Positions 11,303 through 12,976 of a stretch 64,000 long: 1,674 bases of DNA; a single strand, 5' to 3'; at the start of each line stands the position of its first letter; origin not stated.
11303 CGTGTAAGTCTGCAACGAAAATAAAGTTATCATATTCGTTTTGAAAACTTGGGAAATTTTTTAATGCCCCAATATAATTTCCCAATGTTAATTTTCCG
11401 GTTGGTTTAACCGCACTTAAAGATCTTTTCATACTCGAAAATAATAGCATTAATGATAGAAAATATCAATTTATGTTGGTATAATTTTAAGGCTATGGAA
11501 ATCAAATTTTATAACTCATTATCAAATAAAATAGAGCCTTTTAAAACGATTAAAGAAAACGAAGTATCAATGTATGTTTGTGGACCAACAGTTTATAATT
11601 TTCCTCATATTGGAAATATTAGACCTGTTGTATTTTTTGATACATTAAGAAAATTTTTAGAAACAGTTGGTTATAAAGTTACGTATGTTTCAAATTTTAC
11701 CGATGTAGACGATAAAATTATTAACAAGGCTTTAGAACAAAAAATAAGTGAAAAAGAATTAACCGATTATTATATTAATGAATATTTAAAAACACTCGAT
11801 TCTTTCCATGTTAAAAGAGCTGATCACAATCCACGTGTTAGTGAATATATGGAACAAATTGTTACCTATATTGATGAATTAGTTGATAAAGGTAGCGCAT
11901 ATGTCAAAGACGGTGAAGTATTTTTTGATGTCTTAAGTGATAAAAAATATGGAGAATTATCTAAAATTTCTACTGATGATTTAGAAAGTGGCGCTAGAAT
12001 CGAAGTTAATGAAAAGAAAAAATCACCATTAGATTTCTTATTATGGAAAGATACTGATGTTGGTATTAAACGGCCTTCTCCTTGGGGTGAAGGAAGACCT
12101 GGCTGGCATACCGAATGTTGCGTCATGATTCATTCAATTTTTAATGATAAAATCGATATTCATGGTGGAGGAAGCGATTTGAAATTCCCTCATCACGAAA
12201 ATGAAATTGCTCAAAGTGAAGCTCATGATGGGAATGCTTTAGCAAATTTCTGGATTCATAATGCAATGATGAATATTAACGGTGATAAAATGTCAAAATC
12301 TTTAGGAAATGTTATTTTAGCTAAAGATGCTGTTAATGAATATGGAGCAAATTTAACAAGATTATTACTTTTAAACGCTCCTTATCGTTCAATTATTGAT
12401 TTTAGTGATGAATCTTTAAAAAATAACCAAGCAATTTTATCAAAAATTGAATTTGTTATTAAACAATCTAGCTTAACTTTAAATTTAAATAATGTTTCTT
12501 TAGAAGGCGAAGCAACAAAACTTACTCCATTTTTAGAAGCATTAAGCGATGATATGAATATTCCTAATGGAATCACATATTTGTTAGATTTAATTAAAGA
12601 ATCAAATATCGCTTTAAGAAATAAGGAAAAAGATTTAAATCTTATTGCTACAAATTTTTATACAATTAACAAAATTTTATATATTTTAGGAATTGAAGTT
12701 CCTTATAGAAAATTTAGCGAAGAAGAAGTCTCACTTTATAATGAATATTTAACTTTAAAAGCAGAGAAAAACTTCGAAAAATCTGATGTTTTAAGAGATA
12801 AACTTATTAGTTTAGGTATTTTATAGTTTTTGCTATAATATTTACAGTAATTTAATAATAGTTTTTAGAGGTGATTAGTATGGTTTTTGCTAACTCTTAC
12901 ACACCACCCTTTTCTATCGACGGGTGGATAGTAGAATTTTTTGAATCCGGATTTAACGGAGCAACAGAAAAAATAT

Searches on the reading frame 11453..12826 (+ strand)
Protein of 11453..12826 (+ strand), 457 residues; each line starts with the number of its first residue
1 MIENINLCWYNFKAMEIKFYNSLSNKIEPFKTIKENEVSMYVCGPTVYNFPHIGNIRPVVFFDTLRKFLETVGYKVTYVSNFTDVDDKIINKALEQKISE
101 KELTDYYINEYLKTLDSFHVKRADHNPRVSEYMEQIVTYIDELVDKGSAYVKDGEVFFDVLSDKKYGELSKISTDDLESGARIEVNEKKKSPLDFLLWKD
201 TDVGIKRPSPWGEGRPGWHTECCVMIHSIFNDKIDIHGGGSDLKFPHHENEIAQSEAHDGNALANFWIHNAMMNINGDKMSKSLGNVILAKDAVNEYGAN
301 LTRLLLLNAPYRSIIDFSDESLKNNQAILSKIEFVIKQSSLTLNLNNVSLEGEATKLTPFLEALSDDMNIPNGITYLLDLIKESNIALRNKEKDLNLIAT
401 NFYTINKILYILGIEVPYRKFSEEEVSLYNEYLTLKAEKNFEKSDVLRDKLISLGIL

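Call 38: search_protein_families(library=pfam, proteins=[window:11453-12826:+], max_evalue=0.001)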
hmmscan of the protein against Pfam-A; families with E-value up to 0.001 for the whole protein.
window:11453-12826:+ (457 aa): 6 families
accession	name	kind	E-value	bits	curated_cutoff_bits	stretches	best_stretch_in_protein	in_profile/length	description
PF01406.26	tRNA-synt_1e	-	4.3e-118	394.5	27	1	30-325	2-299/301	tRNA synthetases class I (C) catalytic domain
PF09334.17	tRNA-synt_1g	-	6.5e-14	51.9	20.1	2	49-164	12-128/391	tRNA synthetases class I (M)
PF00133.28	tRNA-synt_1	-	2.9e-11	43.2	22.7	1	263-315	359-411/414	tRNA synthetases class I (I, L, M and V)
PF09190.17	DALR_2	-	1.6e-07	32.2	22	1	360-414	2-55/57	DALR domain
PF01921.24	tRNA-synt_1f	-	2.3e-05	23.9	27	0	39-113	24-95/360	tRNA synthetases class I (K)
PF00749.27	tRNA-synt_1c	-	0.00092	18.6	23.4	0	107-153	52-98/314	tRNA synthetases class I (E and Q), catalytic domain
